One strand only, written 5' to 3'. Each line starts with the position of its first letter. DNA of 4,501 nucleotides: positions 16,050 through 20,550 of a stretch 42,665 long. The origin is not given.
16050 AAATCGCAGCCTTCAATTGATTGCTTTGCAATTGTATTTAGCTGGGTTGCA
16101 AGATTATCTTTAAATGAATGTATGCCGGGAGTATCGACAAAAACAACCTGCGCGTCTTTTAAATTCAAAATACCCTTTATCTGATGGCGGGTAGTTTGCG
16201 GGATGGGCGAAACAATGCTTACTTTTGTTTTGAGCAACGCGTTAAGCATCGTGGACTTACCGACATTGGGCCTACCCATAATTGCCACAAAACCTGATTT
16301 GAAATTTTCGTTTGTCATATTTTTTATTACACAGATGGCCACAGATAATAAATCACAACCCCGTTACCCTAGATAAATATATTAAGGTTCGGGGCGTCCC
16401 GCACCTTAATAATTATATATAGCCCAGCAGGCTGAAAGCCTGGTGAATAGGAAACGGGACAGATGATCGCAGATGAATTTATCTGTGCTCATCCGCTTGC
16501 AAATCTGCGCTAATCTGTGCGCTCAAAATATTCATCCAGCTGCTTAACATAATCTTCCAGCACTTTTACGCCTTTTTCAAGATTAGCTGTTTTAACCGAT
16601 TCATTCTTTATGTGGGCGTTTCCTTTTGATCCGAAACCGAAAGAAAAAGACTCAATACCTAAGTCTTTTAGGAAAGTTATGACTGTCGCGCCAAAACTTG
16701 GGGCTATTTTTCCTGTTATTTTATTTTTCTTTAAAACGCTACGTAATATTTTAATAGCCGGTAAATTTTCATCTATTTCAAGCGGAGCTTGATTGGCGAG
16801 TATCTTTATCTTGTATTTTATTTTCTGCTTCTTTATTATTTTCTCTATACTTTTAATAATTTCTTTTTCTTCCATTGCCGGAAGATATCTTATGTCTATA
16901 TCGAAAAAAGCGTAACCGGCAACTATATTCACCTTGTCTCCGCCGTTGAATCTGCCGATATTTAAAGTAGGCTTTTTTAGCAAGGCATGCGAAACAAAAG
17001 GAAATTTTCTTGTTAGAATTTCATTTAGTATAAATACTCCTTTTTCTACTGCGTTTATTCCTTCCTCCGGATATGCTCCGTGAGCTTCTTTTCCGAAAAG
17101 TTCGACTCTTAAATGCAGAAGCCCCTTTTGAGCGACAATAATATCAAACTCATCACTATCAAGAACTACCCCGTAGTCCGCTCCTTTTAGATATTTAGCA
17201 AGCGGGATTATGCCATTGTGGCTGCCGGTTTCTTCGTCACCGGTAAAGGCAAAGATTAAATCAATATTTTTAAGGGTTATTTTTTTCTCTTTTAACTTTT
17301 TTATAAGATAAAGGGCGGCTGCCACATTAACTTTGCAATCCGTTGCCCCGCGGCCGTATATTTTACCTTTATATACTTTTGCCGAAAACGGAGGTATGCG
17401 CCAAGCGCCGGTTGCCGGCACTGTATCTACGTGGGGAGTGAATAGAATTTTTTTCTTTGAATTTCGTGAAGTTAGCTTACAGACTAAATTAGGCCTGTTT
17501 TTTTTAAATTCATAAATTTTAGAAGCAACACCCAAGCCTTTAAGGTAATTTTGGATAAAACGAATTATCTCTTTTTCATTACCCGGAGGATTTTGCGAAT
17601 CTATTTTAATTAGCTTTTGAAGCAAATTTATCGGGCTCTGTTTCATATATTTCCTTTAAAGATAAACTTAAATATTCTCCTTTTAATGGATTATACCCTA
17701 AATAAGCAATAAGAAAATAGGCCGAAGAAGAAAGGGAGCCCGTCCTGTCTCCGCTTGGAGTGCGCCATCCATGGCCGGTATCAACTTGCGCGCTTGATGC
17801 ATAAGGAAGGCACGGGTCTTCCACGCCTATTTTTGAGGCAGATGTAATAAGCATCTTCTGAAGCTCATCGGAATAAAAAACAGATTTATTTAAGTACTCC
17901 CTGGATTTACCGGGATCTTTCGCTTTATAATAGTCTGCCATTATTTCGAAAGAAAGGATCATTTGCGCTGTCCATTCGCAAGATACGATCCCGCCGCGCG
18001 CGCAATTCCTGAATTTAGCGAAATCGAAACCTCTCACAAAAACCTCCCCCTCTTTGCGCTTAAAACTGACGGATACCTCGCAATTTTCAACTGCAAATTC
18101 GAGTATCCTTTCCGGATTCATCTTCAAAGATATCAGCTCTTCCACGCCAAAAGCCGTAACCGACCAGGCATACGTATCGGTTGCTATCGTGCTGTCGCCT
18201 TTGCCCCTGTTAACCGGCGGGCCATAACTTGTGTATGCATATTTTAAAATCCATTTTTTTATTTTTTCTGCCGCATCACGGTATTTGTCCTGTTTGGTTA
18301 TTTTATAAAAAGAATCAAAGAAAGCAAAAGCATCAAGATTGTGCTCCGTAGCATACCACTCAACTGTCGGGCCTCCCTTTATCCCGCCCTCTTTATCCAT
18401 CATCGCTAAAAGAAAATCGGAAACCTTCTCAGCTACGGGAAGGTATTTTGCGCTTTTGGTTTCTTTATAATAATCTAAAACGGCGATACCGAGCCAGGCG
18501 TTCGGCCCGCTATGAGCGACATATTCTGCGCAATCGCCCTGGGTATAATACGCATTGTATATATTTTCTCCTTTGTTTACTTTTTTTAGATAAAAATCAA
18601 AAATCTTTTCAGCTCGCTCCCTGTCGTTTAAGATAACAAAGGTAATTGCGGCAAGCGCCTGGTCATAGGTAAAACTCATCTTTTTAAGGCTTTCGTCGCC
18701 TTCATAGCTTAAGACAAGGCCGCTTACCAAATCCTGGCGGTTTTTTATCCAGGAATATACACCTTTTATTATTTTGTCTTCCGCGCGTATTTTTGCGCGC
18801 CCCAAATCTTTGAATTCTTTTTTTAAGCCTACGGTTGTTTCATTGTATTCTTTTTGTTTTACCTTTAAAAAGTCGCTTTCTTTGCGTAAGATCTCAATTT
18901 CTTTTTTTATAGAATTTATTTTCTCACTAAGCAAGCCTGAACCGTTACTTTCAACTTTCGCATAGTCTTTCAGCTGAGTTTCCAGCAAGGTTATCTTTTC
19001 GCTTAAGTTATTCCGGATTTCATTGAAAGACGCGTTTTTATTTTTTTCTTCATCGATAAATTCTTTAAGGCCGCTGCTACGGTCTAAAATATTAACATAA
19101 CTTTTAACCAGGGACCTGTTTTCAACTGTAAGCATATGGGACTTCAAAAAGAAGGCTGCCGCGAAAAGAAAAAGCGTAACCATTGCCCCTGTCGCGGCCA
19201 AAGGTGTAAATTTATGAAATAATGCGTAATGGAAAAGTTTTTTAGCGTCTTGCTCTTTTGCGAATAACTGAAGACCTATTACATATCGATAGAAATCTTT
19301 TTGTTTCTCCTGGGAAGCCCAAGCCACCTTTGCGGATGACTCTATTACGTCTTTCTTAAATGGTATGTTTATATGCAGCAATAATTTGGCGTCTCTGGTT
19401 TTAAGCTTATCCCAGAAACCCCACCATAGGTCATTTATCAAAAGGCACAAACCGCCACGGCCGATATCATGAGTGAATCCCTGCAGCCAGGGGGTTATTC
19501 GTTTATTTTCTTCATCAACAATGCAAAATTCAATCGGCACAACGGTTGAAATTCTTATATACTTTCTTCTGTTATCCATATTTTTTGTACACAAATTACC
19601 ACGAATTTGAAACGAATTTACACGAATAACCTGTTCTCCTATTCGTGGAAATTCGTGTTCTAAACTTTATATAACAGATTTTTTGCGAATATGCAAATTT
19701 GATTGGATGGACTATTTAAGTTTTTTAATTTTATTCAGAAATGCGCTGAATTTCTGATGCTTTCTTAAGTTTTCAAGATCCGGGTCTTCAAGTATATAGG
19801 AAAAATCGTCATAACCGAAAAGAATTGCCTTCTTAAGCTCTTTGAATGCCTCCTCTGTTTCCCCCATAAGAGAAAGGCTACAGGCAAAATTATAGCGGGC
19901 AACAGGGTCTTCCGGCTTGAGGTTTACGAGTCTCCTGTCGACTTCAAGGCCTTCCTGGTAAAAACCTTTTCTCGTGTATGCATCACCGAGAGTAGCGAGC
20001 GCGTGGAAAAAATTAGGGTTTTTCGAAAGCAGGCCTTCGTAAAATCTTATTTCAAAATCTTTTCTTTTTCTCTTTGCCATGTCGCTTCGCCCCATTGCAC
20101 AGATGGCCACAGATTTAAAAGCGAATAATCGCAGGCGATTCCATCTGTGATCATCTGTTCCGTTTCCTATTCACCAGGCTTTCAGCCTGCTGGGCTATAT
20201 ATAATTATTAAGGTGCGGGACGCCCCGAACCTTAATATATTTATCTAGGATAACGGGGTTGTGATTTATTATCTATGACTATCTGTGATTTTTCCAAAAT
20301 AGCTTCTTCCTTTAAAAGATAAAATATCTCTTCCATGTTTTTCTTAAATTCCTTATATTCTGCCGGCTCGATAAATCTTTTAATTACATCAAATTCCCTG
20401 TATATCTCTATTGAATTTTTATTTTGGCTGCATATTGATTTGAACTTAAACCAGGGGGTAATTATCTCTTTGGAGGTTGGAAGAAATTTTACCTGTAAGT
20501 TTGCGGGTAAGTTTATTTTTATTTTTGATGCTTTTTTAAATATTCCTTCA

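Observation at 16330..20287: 3.7-kb three-gene cassette bracketed by near-identical 190-bp MITE-like elements in inverted orientation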

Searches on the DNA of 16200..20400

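Call 40: search_rna_families(source=window, start=16200, end=20400, threshold=evalue, max_evalue=5)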
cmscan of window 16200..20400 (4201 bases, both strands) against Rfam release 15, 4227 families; matches with E-value up to 5: 5.
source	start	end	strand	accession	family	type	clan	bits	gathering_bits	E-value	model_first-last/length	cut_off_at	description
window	19026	19106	-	RF01603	snoR29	Gene; snRNA; snoRNA; CD-box;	-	26.2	50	1.6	1-84/84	no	small nucleolar RNA snoR29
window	16637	16676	-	RF00832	mir-71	Gene; miRNA;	-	20.5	50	0.92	1-73/73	no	mir-71 microRNA precursor family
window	20023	20122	-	RF02607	AbsR25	Gene; sRNA;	-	19.8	47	4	1-164/164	no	Acinetobacter sRNA 25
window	19733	19822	-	RF00321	snoZ247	Gene; snRNA; snoRNA; CD-box;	-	18.5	38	3.6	1-139/139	no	Small nucleolar RNA Z247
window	17799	17898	+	RF01906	HOTAIR_3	Gene; lncRNA;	-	17.7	80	1.1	1-98/98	no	HOTAIR conserved region 3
